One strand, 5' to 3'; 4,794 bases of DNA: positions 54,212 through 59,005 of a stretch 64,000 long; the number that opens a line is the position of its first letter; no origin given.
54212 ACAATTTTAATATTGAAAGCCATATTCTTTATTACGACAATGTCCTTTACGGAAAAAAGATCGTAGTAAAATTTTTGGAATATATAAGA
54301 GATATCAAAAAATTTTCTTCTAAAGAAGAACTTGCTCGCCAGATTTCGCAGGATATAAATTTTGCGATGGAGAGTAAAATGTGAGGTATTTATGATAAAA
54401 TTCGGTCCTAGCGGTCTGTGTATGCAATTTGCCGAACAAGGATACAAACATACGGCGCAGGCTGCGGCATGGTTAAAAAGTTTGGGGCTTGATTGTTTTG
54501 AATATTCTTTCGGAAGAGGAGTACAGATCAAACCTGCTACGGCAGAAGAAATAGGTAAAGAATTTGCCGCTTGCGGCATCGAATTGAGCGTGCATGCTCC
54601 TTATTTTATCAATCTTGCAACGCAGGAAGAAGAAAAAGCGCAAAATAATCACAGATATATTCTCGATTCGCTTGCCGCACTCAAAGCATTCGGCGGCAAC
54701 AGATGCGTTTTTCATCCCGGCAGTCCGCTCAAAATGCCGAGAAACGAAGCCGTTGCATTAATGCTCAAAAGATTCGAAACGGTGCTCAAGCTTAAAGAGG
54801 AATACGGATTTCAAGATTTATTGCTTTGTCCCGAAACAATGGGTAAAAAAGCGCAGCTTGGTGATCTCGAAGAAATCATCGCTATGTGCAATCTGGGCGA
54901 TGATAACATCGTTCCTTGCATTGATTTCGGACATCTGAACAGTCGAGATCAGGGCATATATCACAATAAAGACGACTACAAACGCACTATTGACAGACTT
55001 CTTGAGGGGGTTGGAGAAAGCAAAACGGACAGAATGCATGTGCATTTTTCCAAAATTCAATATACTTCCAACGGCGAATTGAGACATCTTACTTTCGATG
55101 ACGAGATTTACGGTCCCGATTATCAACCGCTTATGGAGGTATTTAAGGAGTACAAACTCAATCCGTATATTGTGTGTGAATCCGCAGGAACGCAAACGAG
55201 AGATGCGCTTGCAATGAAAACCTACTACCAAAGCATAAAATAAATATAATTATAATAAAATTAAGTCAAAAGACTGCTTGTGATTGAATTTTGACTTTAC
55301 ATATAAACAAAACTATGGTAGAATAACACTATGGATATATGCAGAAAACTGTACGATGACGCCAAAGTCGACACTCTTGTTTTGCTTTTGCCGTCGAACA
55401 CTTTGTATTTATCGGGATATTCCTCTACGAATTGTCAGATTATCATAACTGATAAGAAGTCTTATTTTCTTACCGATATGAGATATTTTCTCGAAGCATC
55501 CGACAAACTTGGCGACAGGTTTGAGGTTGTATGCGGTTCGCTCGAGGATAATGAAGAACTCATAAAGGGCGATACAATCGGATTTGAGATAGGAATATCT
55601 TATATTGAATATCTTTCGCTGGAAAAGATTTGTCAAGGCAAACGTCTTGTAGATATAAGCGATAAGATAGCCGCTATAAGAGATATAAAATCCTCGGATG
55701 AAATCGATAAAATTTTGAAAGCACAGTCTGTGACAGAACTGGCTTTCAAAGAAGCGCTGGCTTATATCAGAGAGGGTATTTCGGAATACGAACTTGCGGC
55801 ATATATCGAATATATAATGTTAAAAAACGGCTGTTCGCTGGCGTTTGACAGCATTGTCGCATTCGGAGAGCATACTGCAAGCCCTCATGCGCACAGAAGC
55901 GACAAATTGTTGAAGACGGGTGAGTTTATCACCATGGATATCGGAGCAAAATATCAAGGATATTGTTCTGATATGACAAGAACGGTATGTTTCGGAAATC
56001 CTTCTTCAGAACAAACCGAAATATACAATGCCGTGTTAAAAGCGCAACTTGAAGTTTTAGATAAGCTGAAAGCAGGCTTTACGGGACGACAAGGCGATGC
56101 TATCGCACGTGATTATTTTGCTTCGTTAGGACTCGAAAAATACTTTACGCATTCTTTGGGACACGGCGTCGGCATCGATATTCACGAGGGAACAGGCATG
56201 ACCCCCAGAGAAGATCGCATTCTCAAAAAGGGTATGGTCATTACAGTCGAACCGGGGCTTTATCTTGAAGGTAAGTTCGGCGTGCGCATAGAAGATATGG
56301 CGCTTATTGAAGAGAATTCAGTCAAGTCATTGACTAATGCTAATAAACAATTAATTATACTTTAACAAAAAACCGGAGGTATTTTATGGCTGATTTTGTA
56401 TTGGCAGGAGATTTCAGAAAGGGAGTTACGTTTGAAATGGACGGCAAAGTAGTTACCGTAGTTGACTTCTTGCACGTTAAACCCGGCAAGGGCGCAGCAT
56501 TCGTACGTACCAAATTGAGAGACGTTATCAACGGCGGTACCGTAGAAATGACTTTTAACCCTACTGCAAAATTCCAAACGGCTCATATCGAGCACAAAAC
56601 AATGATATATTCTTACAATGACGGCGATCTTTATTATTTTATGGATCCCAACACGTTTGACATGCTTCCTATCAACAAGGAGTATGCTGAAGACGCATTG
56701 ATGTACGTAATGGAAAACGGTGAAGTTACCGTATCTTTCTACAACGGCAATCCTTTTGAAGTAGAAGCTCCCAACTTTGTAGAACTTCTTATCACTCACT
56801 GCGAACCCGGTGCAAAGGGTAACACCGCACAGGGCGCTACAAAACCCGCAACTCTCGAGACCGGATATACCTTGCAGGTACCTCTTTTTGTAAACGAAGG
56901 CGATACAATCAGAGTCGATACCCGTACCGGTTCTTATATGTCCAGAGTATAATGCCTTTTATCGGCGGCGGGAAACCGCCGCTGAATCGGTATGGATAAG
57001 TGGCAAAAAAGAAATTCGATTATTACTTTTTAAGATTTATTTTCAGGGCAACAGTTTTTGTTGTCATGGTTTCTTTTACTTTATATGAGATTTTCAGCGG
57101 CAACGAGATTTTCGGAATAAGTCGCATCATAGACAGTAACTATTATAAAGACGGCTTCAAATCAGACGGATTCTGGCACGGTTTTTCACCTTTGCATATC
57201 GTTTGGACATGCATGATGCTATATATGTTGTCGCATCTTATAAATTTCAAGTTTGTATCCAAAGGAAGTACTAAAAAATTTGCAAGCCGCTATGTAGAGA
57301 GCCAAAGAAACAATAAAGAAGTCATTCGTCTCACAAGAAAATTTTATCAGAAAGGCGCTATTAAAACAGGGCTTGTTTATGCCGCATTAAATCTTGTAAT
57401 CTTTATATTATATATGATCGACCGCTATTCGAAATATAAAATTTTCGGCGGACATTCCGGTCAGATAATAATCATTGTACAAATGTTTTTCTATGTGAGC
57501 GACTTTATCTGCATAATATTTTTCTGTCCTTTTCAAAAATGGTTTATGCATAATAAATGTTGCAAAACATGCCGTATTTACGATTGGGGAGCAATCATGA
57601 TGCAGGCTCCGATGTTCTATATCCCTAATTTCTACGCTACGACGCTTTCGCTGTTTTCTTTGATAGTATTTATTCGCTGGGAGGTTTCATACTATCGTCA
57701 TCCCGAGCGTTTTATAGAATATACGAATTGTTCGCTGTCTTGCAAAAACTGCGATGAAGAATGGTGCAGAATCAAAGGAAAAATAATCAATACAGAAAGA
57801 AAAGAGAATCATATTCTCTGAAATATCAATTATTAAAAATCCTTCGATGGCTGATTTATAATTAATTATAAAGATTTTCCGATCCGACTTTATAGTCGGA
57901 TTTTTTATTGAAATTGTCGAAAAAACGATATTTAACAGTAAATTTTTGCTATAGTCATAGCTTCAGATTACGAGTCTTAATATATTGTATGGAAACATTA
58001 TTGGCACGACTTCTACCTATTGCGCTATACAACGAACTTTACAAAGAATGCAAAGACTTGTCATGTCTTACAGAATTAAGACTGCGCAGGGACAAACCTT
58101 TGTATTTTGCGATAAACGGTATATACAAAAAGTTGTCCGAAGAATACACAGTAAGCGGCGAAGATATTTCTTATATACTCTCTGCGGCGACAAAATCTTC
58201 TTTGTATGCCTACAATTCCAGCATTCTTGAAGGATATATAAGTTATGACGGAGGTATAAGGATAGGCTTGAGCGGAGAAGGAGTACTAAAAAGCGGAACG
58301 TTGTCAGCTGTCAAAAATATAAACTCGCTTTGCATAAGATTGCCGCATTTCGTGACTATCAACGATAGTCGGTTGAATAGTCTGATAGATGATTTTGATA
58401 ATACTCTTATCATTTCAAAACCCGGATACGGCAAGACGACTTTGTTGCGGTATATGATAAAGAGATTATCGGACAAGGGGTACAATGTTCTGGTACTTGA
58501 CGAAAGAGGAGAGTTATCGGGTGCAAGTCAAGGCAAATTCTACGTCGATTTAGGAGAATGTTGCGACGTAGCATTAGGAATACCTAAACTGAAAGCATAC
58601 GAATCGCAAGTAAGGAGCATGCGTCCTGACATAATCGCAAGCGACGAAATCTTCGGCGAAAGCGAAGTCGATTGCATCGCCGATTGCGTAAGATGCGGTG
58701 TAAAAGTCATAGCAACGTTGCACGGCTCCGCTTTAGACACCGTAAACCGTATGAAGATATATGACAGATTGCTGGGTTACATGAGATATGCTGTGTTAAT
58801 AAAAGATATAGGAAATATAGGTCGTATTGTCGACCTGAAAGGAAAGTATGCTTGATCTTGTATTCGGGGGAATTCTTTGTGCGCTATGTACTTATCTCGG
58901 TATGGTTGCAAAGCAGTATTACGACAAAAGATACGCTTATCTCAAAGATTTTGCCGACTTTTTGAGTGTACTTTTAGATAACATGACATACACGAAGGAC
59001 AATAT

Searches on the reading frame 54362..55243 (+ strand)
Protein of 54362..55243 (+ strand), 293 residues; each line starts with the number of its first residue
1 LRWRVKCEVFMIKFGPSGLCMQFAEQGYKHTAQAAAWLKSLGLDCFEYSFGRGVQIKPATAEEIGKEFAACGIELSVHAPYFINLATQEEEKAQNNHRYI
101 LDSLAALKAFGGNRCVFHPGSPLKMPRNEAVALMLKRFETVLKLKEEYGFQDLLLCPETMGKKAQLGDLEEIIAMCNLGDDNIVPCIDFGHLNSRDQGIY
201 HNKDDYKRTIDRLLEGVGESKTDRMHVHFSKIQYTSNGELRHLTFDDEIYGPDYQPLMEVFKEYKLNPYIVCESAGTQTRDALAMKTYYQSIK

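Call 63: search_protein_families(library=pfam, proteins=[window:54362-55243:+], max_evalue=0.00001)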
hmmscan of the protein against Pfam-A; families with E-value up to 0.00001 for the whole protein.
window:54362-55243:+ (293 aa): 1 family
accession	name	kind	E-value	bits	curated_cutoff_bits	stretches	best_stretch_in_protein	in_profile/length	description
PF01261.30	AP_endonuc_2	-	6.7e-29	101.8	31.1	1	36-282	2-242/249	Xylose isomerase-like TIM barrel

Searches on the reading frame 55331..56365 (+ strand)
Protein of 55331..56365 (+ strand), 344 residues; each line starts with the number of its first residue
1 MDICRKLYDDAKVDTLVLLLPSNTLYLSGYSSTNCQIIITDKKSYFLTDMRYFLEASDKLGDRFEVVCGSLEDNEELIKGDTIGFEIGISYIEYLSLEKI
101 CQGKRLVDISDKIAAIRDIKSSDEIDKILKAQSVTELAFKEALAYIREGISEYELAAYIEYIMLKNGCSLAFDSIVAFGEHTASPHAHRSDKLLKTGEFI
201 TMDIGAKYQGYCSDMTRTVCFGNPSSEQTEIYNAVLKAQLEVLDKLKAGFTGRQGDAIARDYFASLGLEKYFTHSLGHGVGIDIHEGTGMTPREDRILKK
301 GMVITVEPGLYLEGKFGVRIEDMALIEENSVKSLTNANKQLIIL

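Call 63: search_protein_families(library=pfam, proteins=[window:55331-56365:+], max_evalue=0.00001)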
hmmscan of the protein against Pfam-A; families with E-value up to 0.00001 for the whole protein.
window:55331-56365:+ (344 aa): 2 families
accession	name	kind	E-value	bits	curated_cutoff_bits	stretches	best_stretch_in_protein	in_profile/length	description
PF00557.29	Peptidase_M24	-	1.5e-68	231.2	23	1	127-328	2-208/208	Metallopeptidase family M24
PF01321.24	Creatinase_N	-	3.8e-11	44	22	1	4-119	5-128/128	Creatinase/Prolidase N-terminal domain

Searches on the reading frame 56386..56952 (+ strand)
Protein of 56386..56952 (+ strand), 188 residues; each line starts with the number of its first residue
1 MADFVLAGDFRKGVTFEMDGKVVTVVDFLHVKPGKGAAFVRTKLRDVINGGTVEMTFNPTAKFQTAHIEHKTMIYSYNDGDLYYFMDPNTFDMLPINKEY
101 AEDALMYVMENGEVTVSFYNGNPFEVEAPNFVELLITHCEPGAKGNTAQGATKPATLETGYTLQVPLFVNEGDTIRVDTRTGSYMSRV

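Call 63: search_protein_families(library=pfam, proteins=[window:56386-56952:+], max_evalue=0.00001)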
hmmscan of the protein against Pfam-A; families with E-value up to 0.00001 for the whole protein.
window:56386-56952:+ (188 aa): 3 families
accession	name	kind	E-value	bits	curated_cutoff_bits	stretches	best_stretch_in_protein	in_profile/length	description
PF09285.17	Elong-fact-P_C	-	6.3e-28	96.7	25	1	132-187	1-56/56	Elongation factor P, C-terminal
PF08207.18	EFP_N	-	3.3e-24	85.1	23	1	7-63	2-58/58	Elongation factor P (EF-P) KOW-like domain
PF01132.26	EFP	-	1.4e-18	67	27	1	71-123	1-53/54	Elongation factor P (EF-P) OB domain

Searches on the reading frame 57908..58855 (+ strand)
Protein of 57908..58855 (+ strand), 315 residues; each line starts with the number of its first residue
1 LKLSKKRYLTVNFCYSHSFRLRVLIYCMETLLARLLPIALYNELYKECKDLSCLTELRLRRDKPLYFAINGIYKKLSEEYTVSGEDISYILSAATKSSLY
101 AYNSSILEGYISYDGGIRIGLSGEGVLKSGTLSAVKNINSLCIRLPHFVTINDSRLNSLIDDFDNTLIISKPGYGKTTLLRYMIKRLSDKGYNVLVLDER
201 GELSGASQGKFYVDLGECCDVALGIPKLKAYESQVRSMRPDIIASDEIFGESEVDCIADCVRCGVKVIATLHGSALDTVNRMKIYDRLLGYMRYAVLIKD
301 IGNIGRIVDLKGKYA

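Call 63: search_protein_families(library=pfam, proteins=[window:57908-58855:+], max_evalue=0.00001)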
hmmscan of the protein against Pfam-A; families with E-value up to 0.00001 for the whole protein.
window:57908-58855:+ (315 aa): 2 families
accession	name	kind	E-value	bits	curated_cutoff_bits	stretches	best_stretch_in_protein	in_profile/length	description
PF19568.5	Spore_III_AA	-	3.6e-46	158.1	27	1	33-313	8-304/306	Sporulation stage III, protein AA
PF00437.27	T2SSE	-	2.9e-06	26.6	24.9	1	155-283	133-256/370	Type II/IV secretion system protein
